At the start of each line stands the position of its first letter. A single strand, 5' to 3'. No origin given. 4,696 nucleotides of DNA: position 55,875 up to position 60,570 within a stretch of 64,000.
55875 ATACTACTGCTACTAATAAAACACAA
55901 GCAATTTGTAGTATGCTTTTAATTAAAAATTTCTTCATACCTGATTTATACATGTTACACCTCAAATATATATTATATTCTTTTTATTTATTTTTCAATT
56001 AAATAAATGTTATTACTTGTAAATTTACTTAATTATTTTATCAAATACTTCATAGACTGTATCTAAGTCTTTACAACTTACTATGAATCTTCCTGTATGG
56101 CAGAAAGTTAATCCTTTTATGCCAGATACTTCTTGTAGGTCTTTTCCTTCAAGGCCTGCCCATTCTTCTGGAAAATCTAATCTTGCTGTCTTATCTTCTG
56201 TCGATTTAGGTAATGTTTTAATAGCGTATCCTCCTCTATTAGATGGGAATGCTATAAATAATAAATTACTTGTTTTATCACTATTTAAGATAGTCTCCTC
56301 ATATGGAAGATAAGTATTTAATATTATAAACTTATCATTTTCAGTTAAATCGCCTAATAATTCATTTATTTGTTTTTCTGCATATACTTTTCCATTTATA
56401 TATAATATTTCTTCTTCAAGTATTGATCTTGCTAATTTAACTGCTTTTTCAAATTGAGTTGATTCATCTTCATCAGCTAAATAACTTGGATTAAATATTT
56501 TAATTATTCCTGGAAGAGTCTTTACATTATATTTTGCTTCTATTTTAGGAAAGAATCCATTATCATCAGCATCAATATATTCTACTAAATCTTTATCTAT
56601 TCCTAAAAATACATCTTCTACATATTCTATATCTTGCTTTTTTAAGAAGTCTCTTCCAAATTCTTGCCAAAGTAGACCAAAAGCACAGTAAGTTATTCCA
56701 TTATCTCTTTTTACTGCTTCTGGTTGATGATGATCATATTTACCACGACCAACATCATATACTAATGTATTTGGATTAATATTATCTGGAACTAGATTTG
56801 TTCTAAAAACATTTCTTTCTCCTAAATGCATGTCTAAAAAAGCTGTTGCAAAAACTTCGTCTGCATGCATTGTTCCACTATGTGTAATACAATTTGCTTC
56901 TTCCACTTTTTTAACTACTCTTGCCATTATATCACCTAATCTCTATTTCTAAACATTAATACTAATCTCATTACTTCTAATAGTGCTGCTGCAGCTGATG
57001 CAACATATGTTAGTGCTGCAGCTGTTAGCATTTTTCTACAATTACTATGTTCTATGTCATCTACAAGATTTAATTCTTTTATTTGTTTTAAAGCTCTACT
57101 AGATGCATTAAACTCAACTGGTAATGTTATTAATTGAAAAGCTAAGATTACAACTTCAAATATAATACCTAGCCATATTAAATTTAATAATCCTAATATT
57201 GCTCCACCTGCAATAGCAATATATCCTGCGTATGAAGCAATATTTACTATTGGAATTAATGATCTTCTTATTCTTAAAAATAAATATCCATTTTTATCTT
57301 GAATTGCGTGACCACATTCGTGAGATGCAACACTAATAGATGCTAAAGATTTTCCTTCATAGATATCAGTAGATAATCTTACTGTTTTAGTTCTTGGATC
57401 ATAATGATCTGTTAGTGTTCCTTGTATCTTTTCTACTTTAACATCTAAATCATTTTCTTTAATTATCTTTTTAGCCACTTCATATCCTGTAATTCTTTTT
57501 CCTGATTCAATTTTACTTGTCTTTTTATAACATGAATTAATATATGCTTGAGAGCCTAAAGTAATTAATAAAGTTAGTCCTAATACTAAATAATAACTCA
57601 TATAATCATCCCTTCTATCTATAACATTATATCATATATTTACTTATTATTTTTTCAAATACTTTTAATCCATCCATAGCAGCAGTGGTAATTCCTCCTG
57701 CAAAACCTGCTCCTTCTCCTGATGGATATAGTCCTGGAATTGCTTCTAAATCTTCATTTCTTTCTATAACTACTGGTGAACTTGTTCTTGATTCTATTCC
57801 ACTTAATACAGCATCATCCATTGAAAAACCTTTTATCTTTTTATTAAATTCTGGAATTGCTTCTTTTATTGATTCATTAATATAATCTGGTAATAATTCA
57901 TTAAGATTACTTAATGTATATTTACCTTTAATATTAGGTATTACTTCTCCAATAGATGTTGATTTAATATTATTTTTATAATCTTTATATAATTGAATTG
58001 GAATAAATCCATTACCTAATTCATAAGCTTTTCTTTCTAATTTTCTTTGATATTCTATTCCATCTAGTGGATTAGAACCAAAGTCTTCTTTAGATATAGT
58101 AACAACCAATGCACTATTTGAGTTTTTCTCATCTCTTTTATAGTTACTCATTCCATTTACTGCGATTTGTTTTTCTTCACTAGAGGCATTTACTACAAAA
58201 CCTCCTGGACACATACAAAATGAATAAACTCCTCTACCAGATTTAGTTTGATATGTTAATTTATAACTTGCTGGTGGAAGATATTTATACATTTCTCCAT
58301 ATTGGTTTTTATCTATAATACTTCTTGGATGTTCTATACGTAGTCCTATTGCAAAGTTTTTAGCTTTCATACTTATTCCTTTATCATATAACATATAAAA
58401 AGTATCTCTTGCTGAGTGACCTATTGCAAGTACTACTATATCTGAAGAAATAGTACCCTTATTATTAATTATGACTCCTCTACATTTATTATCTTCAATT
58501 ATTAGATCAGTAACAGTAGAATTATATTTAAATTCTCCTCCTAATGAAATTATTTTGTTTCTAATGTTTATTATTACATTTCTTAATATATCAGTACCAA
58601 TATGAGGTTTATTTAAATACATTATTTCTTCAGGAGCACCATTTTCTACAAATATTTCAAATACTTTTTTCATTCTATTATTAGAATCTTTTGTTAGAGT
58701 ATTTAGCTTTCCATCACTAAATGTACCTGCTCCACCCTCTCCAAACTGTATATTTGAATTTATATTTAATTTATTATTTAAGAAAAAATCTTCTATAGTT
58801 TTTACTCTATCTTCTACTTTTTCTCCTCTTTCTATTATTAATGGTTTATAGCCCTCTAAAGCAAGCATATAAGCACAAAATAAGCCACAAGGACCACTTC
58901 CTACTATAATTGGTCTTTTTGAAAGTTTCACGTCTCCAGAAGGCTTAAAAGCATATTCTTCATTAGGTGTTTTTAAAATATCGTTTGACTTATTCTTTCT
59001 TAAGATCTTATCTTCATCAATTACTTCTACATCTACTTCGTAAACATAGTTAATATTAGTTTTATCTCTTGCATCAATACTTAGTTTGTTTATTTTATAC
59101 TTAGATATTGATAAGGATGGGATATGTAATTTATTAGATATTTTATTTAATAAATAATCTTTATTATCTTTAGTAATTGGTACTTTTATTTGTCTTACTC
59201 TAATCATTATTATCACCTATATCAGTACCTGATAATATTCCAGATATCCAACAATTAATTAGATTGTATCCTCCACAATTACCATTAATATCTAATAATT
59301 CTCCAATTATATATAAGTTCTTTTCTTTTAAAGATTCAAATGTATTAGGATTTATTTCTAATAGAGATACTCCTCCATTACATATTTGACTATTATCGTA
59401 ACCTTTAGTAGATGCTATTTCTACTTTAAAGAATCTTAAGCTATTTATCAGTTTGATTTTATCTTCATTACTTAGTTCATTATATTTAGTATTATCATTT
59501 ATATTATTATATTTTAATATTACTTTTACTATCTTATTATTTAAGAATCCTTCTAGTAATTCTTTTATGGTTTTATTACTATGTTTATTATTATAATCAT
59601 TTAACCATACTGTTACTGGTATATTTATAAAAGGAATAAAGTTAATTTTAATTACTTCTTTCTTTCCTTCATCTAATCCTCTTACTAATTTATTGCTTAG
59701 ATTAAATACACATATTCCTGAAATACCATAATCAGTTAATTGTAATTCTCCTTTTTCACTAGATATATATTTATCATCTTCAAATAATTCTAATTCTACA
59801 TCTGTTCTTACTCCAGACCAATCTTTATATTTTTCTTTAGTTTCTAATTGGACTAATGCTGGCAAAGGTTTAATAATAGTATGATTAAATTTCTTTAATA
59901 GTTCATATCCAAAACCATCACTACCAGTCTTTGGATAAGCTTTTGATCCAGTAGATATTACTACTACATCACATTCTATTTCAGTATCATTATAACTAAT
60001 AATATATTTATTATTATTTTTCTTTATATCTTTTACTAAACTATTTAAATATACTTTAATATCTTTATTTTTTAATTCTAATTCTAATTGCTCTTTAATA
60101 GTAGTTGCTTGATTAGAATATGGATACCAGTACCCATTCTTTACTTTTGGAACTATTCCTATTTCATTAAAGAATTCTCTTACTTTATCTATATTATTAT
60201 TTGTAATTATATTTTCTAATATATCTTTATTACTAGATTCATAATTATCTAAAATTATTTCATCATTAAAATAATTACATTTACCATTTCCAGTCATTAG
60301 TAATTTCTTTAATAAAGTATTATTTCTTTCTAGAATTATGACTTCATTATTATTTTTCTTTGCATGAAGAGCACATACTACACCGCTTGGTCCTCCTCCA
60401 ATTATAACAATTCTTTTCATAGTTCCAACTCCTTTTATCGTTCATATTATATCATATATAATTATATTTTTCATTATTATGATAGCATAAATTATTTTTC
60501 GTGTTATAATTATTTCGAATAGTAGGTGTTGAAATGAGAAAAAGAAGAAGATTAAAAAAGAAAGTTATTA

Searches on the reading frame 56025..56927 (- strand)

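Call 9: search_protein_families(library=pfam, proteins=[window:56025-56927:-], max_evalue=0.01)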
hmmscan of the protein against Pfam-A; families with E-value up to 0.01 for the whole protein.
window:56025-56927:- (300 aa): 1 family
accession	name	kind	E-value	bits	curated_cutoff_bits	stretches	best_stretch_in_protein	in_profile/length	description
PF03690.18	MYG1_exonuc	-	1.9e-52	179.3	22.1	1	14-294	3-313/318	Uncharacterised protein family (UPF0160)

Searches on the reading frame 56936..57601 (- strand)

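Call 9: search_protein_families(library=pfam, proteins=[window:56936-57601:-], max_evalue=0.01)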
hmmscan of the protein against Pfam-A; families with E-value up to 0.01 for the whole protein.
window:56936-57601:- (221 aa): 1 family
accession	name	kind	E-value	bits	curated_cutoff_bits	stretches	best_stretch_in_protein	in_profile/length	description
PF04298.18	Zn_peptidase_2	-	7e-76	255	27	1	3-217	1-217/218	Putative neutral zinc metallopeptidase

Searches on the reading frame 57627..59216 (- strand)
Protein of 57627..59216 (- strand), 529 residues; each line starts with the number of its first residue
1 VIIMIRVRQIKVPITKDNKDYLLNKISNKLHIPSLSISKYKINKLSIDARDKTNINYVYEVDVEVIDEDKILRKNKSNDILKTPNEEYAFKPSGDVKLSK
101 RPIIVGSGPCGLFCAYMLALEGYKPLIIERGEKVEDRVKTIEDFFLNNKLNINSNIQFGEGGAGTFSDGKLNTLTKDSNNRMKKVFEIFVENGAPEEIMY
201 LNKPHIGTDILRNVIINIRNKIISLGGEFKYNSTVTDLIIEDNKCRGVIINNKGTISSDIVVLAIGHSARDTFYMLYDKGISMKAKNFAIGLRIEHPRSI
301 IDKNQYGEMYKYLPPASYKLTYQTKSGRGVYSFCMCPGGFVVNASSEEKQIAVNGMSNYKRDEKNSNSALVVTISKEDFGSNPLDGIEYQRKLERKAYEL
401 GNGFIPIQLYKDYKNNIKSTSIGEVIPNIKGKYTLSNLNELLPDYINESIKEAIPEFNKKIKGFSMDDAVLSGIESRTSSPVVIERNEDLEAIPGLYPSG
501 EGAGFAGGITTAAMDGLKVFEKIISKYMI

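Call 10: search_protein_families(library=pfam, proteins=[window:57627-59216:-], max_evalue=0.01)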
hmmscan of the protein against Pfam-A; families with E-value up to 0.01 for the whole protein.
window:57627-59216:- (529 aa): 10 families
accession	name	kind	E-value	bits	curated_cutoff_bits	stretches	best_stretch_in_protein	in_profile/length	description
PF21688.3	FAD-depend_C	-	1.3e-77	260.9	27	1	287-478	1-197/197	FAD-dependent protein, C-terminal domain-like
PF01266.30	DAO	-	9.7e-09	35.6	27.9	1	217-287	154-226/353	FAD dependent oxidoreductase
PF03486.20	HI0933_like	-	7e-07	29.4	50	1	103-268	4-165/244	HI0933-like protein Rossmann domain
PF07992.20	Pyr_redox_2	-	7.5e-07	29.3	26.1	0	100-135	143-178/291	Pyridine nucleotide-disulphide oxidoreductase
PF00890.30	FAD_binding_2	-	3.7e-06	26.8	20.4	0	103-133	3-33/414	FAD binding domain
PF13738.12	Pyr_redox_3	-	2e-05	24.5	30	1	103-135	1-34/305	Pyridine nucleotide-disulphide oxidoreductase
PF13450.12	NAD_binding_8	-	4.1e-05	24.2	21.9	1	104-134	1-31/68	NAD(P)-binding Rossmann-like domain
PF01946.23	Thi4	-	0.00032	20.5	26.2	1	103-130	21-49/235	Thi4 family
PF01134.28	GIDA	-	0.00086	18.9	22.1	0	233-267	116-150/391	Glucose inhibited division protein A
PF01494.25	FAD_binding_3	-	0.001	18.8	22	1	103-135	5-37/349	FAD binding domain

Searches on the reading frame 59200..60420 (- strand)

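Call 10: search_protein_families(library=pfam, proteins=[window:59200-60420:-], max_evalue=0.01)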
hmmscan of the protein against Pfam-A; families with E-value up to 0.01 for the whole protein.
window:59200-60420:- (406 aa): 13 families
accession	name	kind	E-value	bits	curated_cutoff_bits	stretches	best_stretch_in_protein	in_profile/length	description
PF03486.20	HI0933_like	-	3.1e-63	213.9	50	1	3-399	2-243/244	HI0933-like protein Rossmann domain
PF22780.1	HI0933_like_1st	-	2.2e-24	86.6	27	1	187-345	2-164/165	HI0933-like protein barrel and H2TH domain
PF07992.20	Pyr_redox_2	-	4.4e-14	53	26.1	2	107-165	184-243/291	Pyridine nucleotide-disulphide oxidoreductase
PF13738.12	Pyr_redox_3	-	2.6e-11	43.8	30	2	5-34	1-31/305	Pyridine nucleotide-disulphide oxidoreductase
PF00070.33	Pyr_redox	-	5e-07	30.6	22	1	3-39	1-37/82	Pyridine nucleotide-disulphide oxidoreductase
PF01266.30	DAO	-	1.2e-06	28.8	27.9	1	3-33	1-31/353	FAD dependent oxidoreductase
PF01134.28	GIDA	-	1.8e-06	27.7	22.1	0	4-34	2-32/391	Glucose inhibited division protein A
PF12831.13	FAD_oxidored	-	2.4e-06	27.5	27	1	4-138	2-120/416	FAD dependent oxidoreductase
PF13450.12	NAD_binding_8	-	9.1e-05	23.1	21.9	1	6-35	1-30/68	NAD(P)-binding Rossmann-like domain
PF05834.18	Lycopene_cycl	-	0.0014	18.3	23.4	0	4-161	2-143/380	Lycopene cyclase protein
PF00890.30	FAD_binding_2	-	0.0023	17.6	20.4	1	4-33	2-31/414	FAD binding domain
PF13454.12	NAD_binding_9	-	0.0029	18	21.8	0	5-33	1-33/155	FAD-NAD(P)-binding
PF22135.1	Cwp8_D3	-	0.0089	16.8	27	0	70-132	4-66/94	Cell wall binding protein Cwp8 domain 3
